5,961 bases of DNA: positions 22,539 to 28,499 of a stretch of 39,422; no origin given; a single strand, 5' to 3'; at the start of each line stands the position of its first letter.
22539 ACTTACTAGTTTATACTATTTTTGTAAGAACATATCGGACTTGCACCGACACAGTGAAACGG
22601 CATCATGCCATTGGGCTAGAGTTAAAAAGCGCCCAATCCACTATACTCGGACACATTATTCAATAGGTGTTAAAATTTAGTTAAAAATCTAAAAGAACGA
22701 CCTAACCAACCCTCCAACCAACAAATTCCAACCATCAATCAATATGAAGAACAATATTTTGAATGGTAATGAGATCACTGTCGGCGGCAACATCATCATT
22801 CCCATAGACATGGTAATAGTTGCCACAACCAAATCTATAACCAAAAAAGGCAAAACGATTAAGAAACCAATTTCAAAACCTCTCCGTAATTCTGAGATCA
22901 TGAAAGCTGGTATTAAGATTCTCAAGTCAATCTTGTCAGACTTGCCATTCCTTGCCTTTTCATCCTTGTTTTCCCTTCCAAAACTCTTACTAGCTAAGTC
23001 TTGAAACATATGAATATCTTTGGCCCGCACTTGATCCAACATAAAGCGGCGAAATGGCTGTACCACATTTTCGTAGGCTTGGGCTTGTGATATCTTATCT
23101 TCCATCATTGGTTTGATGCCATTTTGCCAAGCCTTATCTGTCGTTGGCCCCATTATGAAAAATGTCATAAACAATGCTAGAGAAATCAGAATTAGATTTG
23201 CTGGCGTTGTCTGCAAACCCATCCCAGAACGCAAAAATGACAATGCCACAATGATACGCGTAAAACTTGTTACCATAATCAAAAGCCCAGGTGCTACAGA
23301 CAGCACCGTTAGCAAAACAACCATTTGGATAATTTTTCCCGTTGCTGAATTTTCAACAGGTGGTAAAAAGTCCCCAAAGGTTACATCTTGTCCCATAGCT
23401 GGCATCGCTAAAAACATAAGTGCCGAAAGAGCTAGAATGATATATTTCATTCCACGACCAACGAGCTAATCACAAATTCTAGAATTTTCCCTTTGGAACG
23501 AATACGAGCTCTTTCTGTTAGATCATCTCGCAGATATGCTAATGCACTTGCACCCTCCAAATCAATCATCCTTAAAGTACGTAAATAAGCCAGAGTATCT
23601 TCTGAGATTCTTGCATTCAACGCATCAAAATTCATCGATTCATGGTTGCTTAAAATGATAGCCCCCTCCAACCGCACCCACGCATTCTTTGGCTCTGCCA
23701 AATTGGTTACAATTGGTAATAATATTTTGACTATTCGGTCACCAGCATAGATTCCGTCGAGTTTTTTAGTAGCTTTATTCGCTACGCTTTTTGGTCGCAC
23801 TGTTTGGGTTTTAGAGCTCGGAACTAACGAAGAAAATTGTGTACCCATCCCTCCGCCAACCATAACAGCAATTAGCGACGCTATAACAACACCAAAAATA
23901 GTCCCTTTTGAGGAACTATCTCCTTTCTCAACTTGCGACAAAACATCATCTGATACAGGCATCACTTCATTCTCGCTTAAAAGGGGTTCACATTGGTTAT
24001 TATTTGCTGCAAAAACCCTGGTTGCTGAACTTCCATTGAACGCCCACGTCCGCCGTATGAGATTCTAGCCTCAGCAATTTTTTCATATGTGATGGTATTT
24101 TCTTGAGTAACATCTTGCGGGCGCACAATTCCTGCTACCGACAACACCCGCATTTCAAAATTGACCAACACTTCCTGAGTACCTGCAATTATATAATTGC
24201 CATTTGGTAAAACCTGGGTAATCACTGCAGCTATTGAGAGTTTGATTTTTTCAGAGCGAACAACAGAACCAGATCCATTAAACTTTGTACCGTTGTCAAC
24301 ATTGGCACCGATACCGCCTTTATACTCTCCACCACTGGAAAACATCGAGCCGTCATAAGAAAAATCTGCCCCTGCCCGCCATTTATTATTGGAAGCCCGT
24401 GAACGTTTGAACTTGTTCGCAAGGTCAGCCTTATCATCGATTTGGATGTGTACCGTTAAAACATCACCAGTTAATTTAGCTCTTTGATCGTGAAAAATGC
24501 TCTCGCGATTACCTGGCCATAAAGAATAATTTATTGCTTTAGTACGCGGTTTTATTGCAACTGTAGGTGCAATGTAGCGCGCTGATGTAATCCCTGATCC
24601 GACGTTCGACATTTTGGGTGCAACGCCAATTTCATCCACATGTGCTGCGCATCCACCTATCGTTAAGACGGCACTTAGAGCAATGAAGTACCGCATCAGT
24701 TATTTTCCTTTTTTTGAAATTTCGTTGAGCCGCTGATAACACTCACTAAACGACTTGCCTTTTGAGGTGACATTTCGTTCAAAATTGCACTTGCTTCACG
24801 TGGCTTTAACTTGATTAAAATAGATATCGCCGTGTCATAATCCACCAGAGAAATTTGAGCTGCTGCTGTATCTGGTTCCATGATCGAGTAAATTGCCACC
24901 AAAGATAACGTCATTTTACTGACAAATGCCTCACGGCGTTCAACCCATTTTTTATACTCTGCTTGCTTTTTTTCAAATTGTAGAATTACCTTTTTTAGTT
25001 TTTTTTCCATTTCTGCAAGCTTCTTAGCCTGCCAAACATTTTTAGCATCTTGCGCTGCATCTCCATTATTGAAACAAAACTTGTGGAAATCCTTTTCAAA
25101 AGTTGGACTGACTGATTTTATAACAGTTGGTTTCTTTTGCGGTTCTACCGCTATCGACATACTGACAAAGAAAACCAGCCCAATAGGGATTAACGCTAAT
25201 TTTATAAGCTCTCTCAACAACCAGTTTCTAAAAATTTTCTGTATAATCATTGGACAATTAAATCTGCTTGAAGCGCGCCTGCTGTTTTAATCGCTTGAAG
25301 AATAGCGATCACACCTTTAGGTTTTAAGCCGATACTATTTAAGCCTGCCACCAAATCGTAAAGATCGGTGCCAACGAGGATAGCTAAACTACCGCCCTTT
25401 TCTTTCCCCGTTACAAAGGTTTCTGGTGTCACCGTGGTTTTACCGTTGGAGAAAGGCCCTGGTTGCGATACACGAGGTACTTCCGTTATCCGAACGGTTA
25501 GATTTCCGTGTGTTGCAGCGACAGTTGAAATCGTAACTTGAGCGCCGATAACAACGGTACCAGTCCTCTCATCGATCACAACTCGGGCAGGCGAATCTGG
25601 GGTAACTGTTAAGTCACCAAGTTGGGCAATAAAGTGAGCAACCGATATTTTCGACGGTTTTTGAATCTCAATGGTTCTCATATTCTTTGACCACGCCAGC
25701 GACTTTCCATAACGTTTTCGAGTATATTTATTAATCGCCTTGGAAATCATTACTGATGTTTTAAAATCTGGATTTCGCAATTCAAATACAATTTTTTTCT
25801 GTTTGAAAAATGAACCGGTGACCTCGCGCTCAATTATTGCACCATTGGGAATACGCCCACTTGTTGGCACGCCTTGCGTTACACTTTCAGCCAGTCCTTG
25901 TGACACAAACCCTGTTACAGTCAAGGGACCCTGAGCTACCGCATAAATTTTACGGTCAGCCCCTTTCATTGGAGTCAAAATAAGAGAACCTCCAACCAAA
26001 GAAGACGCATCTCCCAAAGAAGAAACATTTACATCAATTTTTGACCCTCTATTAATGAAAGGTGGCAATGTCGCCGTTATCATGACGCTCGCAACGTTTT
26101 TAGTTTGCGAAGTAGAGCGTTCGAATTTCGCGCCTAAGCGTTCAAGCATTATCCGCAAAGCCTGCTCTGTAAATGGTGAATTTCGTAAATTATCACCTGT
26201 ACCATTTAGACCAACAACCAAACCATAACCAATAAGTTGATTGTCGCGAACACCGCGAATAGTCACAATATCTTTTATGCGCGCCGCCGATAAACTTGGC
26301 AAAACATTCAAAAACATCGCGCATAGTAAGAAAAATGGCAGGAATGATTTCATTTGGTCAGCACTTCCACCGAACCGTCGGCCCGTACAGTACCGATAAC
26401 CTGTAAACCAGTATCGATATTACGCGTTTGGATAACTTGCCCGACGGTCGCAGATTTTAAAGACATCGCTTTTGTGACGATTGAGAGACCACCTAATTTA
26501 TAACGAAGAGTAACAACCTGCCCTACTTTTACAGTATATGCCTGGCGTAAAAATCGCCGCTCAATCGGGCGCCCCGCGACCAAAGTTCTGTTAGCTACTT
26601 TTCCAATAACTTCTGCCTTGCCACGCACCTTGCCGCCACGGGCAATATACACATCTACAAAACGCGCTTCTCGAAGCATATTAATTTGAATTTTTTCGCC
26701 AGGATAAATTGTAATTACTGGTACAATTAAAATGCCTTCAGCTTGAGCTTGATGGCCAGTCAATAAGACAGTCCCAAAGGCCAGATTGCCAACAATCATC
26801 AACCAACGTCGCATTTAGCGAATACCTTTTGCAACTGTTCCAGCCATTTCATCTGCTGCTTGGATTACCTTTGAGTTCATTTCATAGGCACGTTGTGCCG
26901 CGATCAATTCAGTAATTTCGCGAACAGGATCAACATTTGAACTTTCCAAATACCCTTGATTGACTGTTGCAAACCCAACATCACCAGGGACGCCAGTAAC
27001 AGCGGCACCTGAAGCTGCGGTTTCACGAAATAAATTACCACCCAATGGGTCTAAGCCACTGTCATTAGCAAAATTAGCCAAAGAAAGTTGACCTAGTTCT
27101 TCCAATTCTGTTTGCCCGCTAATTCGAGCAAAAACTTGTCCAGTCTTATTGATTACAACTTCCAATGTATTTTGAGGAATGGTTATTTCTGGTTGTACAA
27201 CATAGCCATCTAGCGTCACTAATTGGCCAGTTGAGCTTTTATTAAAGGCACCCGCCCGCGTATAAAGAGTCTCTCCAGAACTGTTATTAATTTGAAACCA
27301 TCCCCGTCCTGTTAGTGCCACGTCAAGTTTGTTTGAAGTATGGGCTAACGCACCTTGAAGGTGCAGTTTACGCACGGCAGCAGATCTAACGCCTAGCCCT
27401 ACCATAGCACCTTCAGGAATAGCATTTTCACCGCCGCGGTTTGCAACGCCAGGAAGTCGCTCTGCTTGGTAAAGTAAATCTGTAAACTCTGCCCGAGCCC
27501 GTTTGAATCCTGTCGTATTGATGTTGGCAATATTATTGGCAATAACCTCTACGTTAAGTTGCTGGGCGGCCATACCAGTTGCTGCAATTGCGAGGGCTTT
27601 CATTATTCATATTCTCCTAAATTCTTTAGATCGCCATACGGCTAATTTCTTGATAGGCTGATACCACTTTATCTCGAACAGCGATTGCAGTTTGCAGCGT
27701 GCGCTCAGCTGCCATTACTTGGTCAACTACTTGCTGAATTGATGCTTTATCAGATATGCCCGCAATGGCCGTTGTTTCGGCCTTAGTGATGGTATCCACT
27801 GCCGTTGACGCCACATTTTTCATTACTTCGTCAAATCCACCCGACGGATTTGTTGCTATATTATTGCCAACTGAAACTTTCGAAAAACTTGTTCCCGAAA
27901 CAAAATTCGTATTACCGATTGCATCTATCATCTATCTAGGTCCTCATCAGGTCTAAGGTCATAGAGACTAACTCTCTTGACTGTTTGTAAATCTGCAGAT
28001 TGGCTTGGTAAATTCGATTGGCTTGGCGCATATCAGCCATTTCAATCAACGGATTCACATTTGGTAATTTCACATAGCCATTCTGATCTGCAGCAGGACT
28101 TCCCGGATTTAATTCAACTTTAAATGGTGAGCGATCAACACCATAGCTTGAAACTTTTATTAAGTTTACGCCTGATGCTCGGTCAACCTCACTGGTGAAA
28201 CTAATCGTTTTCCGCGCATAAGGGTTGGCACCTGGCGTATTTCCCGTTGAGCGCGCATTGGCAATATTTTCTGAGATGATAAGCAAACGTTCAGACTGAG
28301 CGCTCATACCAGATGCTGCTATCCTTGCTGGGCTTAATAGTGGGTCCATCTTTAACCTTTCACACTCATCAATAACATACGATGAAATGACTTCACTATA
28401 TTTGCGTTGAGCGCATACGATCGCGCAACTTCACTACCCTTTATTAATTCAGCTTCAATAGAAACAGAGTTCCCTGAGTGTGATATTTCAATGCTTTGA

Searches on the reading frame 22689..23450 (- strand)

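Call 14: search_protein_families(library=pfam, proteins=[window:22689-23450:-])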
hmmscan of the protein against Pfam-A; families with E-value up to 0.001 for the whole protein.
window:22689-23450:- (253 aa): 1 family
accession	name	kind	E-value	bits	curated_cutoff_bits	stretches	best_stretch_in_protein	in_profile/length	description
PF00813.25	FliP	-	1.3e-77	260.5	26.9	1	46-248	1-191/191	FliP family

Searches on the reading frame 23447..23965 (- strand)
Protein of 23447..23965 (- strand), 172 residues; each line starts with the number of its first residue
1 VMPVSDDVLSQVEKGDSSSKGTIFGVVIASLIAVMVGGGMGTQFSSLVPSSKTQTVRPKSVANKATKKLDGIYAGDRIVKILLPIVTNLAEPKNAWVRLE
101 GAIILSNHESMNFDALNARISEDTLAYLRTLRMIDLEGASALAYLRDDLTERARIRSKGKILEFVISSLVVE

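Call 14: search_protein_families(library=pfam, proteins=[window:23447-23965:-])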
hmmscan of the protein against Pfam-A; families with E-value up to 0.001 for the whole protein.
window:23447-23965:- (172 aa): 1 family
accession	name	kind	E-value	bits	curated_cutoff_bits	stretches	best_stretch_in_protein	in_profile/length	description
PF03748.19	FliL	-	1.1e-05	26.4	24.6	1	84-170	7-101/103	Flagellar basal body-associated protein FliL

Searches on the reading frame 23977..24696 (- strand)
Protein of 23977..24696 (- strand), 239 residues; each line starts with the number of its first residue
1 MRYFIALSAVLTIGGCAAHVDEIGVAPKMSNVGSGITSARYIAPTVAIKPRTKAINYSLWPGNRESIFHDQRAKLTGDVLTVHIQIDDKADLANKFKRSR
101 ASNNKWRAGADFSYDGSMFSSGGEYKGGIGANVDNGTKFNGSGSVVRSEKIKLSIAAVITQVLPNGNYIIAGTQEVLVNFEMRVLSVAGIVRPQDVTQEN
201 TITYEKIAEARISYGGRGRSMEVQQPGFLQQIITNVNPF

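Call 14: search_protein_families(library=pfam, proteins=[window:23977-24696:-])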
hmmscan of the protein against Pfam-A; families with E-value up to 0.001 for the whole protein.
window:23977-24696:- (239 aa): 1 family
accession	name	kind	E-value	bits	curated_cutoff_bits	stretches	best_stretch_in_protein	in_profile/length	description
PF02107.21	FlgH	-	2.9e-50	170.7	27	1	56-238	4-172/172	Flagellar L-ring protein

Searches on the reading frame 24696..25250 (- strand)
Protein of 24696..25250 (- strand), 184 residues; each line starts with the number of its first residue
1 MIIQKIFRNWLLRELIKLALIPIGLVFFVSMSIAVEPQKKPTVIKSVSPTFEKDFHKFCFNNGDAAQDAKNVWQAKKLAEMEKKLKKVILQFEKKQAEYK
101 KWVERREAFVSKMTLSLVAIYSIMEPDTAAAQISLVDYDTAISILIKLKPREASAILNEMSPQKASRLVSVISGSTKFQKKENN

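Call 14: search_protein_families(library=pfam, proteins=[window:24696-25250:-])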
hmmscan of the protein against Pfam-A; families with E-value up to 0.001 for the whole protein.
window:24696-25250:- (184 aa): 1 family
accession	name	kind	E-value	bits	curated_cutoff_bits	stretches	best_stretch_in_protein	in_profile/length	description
PF03448.22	MgtE_N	-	2.3e-05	25.3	25.9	1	119-169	20-70/102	MgtE intracellular N domain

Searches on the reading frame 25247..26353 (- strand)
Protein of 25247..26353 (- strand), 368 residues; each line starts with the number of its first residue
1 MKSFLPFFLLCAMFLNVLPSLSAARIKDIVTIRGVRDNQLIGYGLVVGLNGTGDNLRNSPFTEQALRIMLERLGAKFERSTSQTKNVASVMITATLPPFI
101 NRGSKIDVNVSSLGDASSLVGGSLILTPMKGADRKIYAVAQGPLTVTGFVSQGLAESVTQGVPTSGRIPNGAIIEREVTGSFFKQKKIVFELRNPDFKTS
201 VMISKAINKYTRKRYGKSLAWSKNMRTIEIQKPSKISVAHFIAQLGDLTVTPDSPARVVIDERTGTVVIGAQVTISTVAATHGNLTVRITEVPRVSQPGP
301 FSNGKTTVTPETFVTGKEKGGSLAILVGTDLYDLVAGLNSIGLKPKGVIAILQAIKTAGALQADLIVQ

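Call 14: search_protein_families(library=pfam, proteins=[window:25247-26353:-])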
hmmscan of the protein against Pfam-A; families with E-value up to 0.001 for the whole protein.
window:25247-26353:- (368 aa): 1 family
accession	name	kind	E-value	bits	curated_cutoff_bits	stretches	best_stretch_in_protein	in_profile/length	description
PF02119.21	FlgI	-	3.4e-131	437.7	25.3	1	25-367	1-343/343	Flagellar P-ring protein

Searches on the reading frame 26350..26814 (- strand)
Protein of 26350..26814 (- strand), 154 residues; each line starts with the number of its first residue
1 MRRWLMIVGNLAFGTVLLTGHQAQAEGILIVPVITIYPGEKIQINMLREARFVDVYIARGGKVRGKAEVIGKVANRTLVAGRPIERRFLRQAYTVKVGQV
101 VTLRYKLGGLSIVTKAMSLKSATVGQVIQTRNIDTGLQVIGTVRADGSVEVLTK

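Call 14: search_protein_families(library=pfam, proteins=[window:26350-26814:-])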
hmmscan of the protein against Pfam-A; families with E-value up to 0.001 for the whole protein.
window:26350-26814:- (154 aa): 2 families
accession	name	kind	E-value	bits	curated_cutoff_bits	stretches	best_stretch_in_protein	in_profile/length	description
PF13144.11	ChapFlgA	-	1.2e-17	64.6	23.8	1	32-151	6-122/122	Chaperone for flagella basal body P-ring formation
PF08666.17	SAF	-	0.00023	22.1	21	1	35-85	9-58/63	SAF domain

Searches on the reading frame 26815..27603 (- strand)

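Call 14: search_protein_families(library=pfam, proteins=[window:26815-27603:-])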
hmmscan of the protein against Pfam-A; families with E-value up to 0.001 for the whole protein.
window:26815-27603:- (262 aa): 3 families
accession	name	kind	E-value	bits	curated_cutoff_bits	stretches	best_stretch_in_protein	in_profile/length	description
PF22692.1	LlgE_F_G_D1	-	8.5e-24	83.9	27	1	96-159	1-64/64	Flagellar hook protein FlgE/F/G D1 domain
PF06429.18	Flg_bbr_C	-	1.2e-22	79.6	23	1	216-258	2-44/46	Flagellar basal body rod FlgEFG protein C-terminal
PF00460.25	Flg_bb_rod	-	6.1e-12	45.7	20.7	1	5-34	2-31/31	Flagella basal body rod protein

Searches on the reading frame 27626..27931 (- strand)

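Call 97: search_protein_families(library=pfam, proteins=[window:27626-27931:-], max_evalue=0.01)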
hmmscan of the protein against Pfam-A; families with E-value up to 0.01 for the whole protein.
window:27626-27931:- (101 aa): 1 family
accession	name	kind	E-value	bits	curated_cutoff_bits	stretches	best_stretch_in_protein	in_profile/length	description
PF02049.23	FliE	-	5.8e-17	62.1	22.4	1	24-101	11-89/89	Flagellar hook-basal body complex protein FliE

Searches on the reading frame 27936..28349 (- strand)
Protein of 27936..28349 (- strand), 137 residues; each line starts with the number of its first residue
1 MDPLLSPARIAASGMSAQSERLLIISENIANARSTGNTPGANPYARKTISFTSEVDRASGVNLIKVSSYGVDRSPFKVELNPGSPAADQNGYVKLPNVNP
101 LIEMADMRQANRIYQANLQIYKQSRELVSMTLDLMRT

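Call 97: search_protein_families(library=pfam, proteins=[window:27936-28349:-], max_evalue=0.01)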
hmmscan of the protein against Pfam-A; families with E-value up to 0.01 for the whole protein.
window:27936-28349:- (137 aa): 2 families
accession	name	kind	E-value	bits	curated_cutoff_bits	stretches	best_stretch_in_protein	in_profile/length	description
PF06429.18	Flg_bbr_C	-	4.2e-09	36.2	23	1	89-133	1-45/46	Flagellar basal body rod FlgEFG protein C-terminal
PF00460.25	Flg_bb_rod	-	7.1e-06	26.3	20.7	1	9-37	2-26/31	Flagella basal body rod protein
